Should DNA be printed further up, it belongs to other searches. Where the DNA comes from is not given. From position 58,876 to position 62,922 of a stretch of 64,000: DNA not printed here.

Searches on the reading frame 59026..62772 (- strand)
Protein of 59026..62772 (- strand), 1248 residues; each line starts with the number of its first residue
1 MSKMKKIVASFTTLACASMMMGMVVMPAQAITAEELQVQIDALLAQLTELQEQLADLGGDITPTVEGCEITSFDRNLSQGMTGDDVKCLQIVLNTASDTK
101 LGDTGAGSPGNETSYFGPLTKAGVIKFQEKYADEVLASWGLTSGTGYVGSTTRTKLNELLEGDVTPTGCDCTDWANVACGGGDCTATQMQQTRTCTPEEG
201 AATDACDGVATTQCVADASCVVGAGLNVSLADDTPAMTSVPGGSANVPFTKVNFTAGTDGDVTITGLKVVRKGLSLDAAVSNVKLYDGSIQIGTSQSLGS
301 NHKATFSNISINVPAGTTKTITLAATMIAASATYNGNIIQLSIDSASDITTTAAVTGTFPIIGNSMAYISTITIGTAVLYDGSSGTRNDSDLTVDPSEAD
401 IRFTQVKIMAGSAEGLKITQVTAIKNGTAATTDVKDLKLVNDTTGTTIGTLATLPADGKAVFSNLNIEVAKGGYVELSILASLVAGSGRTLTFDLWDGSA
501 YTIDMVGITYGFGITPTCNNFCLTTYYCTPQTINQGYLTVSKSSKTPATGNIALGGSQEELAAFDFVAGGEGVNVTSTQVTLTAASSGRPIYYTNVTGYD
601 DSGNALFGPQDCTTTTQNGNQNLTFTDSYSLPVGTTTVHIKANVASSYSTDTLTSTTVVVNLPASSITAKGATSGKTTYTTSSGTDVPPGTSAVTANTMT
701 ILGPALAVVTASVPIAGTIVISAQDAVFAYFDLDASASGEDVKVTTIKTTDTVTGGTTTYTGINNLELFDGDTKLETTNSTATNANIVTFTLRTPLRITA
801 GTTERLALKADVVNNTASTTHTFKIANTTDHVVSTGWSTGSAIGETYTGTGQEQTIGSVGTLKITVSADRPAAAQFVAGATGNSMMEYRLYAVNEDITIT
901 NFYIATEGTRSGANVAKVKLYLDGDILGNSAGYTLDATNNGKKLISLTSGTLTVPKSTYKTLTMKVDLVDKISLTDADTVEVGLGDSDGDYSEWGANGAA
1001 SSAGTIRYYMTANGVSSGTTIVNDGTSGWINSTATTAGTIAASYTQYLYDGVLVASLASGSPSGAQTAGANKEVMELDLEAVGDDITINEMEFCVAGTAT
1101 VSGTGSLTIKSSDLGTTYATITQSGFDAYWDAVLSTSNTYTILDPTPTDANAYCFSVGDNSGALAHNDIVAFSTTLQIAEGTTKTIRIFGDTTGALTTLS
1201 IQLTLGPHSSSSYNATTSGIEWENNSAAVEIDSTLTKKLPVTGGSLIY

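Call 56: search_protein_families(library=pfam, proteins=[window:59026-62772:-])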
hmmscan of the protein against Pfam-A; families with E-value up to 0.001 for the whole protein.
window:59026-62772:- (1248 aa): 1 family
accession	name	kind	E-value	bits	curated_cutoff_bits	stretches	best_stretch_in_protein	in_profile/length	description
PF01471.23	PG_binding_1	-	7.7e-05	23.2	23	0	82-131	1-41/57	Putative peptidoglycan binding domain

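Call 102: find_encoding_contigs(protein=window:59026-62772:-, flank=10000, max_places=2)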
Protein window:59026-62772:- (1248 aa): 3 contigs read that carry it; 1 place shown.
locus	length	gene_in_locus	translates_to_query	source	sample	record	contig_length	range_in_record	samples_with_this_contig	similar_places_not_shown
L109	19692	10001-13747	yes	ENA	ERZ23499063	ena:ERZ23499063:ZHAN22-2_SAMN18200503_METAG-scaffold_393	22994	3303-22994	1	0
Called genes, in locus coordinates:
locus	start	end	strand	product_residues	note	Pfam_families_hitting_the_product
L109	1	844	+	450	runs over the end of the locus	PF13240:Zn_Ribbon_1 (weak), PF13248:Zn_ribbon_3 (weak), PF04473:DUF553 (weak)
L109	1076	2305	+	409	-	-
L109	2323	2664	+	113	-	-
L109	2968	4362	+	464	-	-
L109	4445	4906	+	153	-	-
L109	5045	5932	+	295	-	-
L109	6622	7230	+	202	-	-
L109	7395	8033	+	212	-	PF08220:HTH_DeoR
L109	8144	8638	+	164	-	PF04542:Sigma70_r2, PF08281:Sigma70_r4_2, PF04545:Sigma70_r4 (weak)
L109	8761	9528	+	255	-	PF18915:DUF5667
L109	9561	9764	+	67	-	PF10805:DUF2730 (weak)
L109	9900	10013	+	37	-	-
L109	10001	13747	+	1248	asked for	-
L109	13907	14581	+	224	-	PF13432:TPR_16 (faint), PF13424:TPR_12 (weak), PF13431:TPR_17 (weak), PF00515:TPR_1, PF13181:TPR_8 (weak), PF00515:TPR_1 (weak), PF07719:TPR_2 (weak), PF13181:TPR_8 (weak), +5 more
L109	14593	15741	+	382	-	-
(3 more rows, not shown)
